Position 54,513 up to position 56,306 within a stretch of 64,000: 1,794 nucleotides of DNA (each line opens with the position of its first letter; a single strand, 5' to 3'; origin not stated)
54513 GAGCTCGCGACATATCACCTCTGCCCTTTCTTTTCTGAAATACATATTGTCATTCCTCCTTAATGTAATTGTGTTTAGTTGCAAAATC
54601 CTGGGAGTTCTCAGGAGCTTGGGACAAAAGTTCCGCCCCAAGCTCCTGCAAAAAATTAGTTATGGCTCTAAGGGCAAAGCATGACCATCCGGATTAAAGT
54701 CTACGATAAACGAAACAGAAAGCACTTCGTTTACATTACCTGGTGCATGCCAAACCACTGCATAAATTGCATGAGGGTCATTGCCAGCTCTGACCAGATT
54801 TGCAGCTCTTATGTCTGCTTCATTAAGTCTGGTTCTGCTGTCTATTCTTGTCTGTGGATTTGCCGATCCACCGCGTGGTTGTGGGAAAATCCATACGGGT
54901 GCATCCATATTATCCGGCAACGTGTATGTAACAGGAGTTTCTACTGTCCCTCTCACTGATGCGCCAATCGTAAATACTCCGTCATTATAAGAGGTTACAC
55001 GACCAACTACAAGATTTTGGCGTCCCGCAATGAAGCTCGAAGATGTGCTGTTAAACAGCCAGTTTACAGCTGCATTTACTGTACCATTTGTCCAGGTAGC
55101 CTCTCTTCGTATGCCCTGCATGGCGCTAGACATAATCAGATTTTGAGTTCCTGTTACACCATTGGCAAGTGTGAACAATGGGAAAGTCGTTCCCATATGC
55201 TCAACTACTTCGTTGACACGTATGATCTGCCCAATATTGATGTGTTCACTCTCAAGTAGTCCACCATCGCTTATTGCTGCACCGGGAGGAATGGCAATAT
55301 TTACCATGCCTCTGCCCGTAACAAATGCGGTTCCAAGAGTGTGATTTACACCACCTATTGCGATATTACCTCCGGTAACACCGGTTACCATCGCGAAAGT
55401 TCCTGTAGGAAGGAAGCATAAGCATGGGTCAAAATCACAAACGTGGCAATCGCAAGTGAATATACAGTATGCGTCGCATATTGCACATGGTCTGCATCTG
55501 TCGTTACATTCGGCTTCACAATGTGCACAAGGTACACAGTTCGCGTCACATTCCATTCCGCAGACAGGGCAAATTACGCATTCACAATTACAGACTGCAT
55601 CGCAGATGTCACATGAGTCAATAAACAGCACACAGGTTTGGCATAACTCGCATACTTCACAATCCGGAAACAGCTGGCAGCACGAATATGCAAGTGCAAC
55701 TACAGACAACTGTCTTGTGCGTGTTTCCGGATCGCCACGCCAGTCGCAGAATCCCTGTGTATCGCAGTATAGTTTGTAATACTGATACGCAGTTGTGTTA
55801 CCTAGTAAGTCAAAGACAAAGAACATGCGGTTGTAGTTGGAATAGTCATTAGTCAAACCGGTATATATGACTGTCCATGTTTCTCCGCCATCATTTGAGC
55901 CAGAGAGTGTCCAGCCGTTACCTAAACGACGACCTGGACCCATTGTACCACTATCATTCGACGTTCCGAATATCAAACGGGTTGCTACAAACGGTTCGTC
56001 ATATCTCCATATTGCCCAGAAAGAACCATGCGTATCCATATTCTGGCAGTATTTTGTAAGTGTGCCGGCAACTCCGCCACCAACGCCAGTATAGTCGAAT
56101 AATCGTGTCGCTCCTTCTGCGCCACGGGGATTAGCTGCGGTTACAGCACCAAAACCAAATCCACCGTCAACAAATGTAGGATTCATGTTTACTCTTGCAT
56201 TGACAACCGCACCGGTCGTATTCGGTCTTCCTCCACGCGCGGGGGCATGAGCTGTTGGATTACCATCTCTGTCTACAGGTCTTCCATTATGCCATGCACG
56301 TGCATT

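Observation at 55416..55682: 89-aa segment with 27 cysteines (30%) and a 14-residue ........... period inside a secreted protein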

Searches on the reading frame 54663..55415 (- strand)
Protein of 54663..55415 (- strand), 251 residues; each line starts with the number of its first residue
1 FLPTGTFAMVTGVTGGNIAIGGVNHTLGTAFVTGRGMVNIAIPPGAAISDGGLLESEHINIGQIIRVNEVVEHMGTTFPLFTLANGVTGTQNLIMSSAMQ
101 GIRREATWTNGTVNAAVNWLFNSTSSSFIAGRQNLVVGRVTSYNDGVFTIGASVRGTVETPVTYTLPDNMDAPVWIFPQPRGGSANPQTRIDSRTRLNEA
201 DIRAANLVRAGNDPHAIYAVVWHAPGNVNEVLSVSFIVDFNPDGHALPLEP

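Call 62: search_solved_structures(query=A3, max_evalue=10)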
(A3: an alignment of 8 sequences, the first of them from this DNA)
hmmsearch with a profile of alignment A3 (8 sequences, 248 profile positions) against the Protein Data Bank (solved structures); distinct sequences matched with E-value up to 10: 5.
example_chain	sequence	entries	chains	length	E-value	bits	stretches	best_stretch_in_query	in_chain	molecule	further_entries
6hq6_A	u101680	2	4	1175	0.19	14.4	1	112-197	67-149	Bacterial beta-1,3-oligosaccharide phosphorylase | Beta-1,3-oligosaccharide phosphorylase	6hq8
4r8k_A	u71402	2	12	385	0.71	12.5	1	50-119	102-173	Uncharacterized protein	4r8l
5dne_A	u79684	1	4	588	1.4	11.6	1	50-119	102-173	L-asparaginase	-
5dnc_A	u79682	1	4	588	1.4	11.5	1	50-119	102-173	L-asparaginase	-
5dnd_A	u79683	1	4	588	1.4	11.5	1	50-119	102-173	L-asparaginase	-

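Call 63: search_protein_families(library=pfam, alignment_id=A3, max_evalue=1)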
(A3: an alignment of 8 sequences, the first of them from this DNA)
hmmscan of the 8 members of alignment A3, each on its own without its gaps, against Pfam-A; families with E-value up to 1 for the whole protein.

A. member 1, seq(251 aa): 0 families

B. families by the number of members that match (of 8 scanned): 0 families

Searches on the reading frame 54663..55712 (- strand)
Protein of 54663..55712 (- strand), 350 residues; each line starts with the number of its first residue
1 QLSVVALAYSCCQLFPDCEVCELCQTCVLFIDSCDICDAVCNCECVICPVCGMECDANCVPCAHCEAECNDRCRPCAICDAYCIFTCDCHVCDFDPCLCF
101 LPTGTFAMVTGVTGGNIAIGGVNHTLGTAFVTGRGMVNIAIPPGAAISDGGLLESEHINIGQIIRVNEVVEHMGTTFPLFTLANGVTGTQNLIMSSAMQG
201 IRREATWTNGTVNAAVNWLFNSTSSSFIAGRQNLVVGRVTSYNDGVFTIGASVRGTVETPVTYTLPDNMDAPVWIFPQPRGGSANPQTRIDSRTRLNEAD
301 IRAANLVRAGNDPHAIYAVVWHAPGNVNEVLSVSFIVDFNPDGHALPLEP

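Call 28: find_related_loci(query=A2, collection=metagenome_contigs, flank=6000)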
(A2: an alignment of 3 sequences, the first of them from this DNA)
Query A2 (350 aa) in metagenome_contigs; peptide patterns used: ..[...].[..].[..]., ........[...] (x = any residue, [..] = any of these).
241 stretches matched a pattern; 1 encode a relative of the query (tblastn E <= 1e-3); 1 distinct loci.
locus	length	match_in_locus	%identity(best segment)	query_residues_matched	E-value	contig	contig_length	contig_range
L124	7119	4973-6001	57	1-344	3e-131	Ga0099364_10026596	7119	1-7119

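Call 35: search_protein_representatives(alignment_id=A2)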
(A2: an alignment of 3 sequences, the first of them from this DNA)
Query: 3 sequences, 352 profile positions. Proteins with E-value up to 0.001 (for the whole library): 7; up to 1e-10: 6; up to 1e-30: 6. The best 7 are listed.
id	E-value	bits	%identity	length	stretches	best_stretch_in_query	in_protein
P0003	1.4e-190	649.3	-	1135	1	1-352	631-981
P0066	8.1e-103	360.6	-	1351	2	89-342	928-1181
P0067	2.3e-98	346.0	-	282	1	109-345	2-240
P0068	3.4e-73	263.2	-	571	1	89-341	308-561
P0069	6.1e-71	255.8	-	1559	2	104-342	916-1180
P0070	1.2e-49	185.8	-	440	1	103-350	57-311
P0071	9.8e-05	38.0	-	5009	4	290-350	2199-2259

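Call 37: predict_structure(alignment_id=A2)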
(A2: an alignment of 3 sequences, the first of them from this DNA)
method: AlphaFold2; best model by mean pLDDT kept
length: 350 residues; sequences in the alignment: 3
mean_pLDDT: 37.0   pTM: 0.36
mean pLDDT of the five models: 37.0, 29.8, 29.6, 28.2, 27.4
residues with pLDDT >= 90: 0; 70-90: 12; 50-70: 55; < 50: 283
segments of 3 or more residues with pLDDT < 50: 1-231, 268-270, 277-300, 305-313, 339-350
pLDDT, mean of each block of 10 residues (from residue 1): 29 32 27 26 31 37 31 29 25 23 25 27 26 25 25 25 23 23 25 37 36 43 37 63 69 56 61 48 39 42 42 56 63 57 35
secondary structure, 60 per line:
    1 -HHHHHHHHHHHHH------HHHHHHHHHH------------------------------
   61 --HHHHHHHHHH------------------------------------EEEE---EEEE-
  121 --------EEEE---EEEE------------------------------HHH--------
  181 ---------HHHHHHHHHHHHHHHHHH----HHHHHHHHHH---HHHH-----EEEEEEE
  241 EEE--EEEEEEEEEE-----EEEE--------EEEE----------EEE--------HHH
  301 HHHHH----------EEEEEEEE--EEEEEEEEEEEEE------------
elements in order: H2-14 H21-30 H63-72 E109-112 E116-119 E129-132 E136-139 H190-207 H212-221 H225-228 E234-243 E246-255 E261-264 E273-276 E287-289 H298-305 E316-323 E326-338

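Call 51: search_protein_families(library=pfam, proteins=[P0066, P0067, P0068, P0069, P0070], max_evalue=0.01)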
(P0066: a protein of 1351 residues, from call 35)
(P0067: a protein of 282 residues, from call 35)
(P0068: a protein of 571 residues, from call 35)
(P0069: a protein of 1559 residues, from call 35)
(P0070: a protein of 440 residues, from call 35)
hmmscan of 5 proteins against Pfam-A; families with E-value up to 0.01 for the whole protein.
P0066 (1351 aa): 1 family
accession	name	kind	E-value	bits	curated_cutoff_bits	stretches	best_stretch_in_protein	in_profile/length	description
PF00041.27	fn3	-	0.0027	18.3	25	0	532-593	10-71/84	Fibronectin type III domain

P0067 (282 aa): 0 families

P0068 (571 aa): 1 family
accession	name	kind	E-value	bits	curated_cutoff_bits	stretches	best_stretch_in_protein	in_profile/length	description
PF04450.18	BSP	-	2.1e-16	60.8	23.8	1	91-240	54-207/207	Peptidase of plants and bacteria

P0069 (1559 aa): 0 families

P0070 (440 aa): 0 families

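Call 76: find_encoding_contigs(protein=P0068, flank=8000, max_places=2)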
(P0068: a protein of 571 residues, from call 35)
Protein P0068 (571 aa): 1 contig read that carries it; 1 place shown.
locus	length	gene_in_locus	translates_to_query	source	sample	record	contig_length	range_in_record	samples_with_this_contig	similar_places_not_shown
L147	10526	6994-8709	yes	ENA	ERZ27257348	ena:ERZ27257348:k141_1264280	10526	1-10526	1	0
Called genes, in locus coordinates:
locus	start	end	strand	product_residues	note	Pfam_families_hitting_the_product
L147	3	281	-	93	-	?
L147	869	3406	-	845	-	PF00756:Esterase (faint)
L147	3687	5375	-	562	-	-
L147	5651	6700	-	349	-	PF01408:GFO_IDH_MocA, PF22725:GFO_IDH_MocA_C3, PF02894:GFO_IDH_MocA_C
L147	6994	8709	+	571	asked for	PF04450:BSP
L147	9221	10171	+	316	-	PF00398:RrnaAD, PF13847:Methyltransf_31 (faint), PF08241:Methyltransf_11 (weak), PF13649:Methyltransf_25 (weak)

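Call 77: find_encoding_contigs(protein=P0066, flank=8000, max_places=2)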
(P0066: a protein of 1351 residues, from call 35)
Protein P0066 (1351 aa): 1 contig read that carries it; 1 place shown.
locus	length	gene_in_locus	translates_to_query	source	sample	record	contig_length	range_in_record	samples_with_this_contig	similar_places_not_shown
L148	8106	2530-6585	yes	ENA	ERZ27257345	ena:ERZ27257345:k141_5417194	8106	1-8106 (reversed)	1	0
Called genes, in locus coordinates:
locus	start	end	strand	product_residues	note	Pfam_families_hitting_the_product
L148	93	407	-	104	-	-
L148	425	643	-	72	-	-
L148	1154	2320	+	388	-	PF24135:DUF7402, PF00754:F5_F8_type_C (weak), PF24135:DUF7402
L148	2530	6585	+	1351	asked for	-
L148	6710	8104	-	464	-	?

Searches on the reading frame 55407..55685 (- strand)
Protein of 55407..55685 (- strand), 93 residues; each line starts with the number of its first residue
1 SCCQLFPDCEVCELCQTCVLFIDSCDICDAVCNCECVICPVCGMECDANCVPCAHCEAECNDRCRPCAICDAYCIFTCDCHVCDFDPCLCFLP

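Call 15: find_homologous_proteins(query=A1, max_evalue=10)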
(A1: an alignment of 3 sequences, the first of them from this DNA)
Query A1 (3 sequences): 14 candidates shared short words with the query, none scored E <= 10.

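Call 41: search_solved_structures(query=A1, max_evalue=10)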
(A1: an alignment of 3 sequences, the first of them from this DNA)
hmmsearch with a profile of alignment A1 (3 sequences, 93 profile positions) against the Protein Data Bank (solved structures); distinct sequences matched with E-value up to 10: 0.

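Call 42: search_protein_families(library=pfam, alignment_id=A1, max_evalue=10)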
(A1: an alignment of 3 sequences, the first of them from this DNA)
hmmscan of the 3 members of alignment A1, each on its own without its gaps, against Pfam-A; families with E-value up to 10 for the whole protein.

A. member 1, seq(93 aa): 0 families

B. families by the number of members that match (of 3 scanned): 0 families

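Call 43: predict_structure(alignment_id=A1)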
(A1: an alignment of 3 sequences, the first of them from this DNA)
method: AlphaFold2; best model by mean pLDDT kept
length: 93 residues; sequences in the alignment: 3
mean_pLDDT: 36.5   pTM: 0.18
mean pLDDT of the five models: 36.5, 35.9, 31.9, 31.8, 31.8
residues with pLDDT >= 90: 0; 70-90: 0; 50-70: 2; < 50: 91
segments of 3 or more residues with pLDDT < 50: 1-6, 8-10, 12-93
pLDDT, mean of each block of 10 residues (from residue 1): 44 45 33 36 41 34 33 33 31 31
secondary structure, 60 per line:
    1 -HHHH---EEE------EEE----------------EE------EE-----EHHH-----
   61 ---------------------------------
elements in order: H2-5 E9-11 E18-20

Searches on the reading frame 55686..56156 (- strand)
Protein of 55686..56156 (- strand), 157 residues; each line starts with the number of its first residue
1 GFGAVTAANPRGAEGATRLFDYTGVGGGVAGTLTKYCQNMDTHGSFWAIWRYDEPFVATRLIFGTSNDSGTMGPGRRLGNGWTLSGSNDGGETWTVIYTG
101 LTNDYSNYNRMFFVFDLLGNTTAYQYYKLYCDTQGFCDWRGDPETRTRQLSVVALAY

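Call 83: search_solved_structures(query=A4, max_evalue=1)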
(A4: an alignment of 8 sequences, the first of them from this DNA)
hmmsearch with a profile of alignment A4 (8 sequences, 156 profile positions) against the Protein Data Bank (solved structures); distinct sequences matched with E-value up to 1: 0.
